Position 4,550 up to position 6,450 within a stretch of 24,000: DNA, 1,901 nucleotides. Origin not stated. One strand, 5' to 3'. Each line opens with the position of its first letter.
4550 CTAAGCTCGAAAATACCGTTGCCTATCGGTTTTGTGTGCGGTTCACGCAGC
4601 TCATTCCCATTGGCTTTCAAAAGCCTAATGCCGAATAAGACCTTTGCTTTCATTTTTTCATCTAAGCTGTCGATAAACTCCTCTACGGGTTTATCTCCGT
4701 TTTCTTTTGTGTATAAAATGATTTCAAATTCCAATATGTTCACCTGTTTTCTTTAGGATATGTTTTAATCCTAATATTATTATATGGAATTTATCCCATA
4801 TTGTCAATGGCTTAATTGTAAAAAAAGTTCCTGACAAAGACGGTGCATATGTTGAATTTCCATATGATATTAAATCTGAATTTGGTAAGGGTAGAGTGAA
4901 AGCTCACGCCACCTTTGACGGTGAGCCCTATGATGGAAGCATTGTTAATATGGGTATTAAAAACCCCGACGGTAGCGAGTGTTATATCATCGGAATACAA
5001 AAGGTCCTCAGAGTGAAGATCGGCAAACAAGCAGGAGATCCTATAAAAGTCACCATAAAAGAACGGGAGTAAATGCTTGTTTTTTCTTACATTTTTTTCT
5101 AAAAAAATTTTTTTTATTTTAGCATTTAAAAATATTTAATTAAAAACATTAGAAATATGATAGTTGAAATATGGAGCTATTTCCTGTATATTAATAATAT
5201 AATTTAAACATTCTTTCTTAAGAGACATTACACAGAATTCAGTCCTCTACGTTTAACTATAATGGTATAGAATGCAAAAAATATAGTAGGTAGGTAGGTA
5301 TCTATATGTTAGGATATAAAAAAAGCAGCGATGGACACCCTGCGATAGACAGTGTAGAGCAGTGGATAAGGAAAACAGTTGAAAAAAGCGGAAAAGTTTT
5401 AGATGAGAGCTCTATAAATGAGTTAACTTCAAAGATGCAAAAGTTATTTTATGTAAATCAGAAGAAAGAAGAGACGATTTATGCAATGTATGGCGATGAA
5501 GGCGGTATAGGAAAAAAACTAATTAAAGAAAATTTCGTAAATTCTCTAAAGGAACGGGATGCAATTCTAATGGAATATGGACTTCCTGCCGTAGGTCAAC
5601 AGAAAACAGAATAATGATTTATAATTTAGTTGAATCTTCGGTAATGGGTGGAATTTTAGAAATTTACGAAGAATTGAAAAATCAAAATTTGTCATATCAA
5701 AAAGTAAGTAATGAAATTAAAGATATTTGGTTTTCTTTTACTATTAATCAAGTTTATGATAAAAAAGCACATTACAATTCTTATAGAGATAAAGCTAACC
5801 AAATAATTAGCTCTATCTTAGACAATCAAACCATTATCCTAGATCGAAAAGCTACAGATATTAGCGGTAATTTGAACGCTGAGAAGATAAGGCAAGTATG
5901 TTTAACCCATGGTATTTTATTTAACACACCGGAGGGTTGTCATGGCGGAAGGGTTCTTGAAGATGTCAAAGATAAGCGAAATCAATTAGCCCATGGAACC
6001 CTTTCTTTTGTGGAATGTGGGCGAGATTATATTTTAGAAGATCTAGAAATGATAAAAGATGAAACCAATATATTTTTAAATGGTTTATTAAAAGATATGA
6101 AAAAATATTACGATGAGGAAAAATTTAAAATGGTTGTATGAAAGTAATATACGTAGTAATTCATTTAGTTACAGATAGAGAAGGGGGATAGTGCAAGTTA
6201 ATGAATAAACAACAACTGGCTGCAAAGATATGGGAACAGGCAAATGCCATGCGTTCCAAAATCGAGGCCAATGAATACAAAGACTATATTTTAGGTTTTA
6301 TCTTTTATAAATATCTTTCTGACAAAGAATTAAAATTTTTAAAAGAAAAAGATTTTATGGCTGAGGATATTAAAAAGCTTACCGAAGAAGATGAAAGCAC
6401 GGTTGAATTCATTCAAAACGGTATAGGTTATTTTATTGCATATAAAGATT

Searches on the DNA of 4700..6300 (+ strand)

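Call 21: search_dna_similar(query=window:5073-5613:+, collection=plasmids, mode=distant)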
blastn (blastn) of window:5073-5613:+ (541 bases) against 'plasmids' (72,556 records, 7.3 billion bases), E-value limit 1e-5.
No match.

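Call 68: search_rna_families(source=window, start=4700, end=6300, threshold=evalue, max_evalue=1)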
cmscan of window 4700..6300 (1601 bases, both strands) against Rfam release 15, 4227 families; matches with E-value up to 1: 1.
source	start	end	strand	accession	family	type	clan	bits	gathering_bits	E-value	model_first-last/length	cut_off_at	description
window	5179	5245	+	RF02256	adapt33_2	Gene; lncRNA;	-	23.2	60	0.97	1-71/71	no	Adaptive response 33 conserved region 2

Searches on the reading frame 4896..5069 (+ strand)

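Call 31: search_protein_families(library=pfam, proteins=[window:4896-5069:+], max_evalue=0.001)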
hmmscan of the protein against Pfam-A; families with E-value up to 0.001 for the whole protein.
window:4896-5069:+ (58 aa): 1 family
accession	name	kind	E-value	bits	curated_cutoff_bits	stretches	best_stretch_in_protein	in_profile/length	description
PF08922.17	DUF1905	-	4.6e-10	39.9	24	1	1-54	34-81/81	Domain of unknown function (DUF1905)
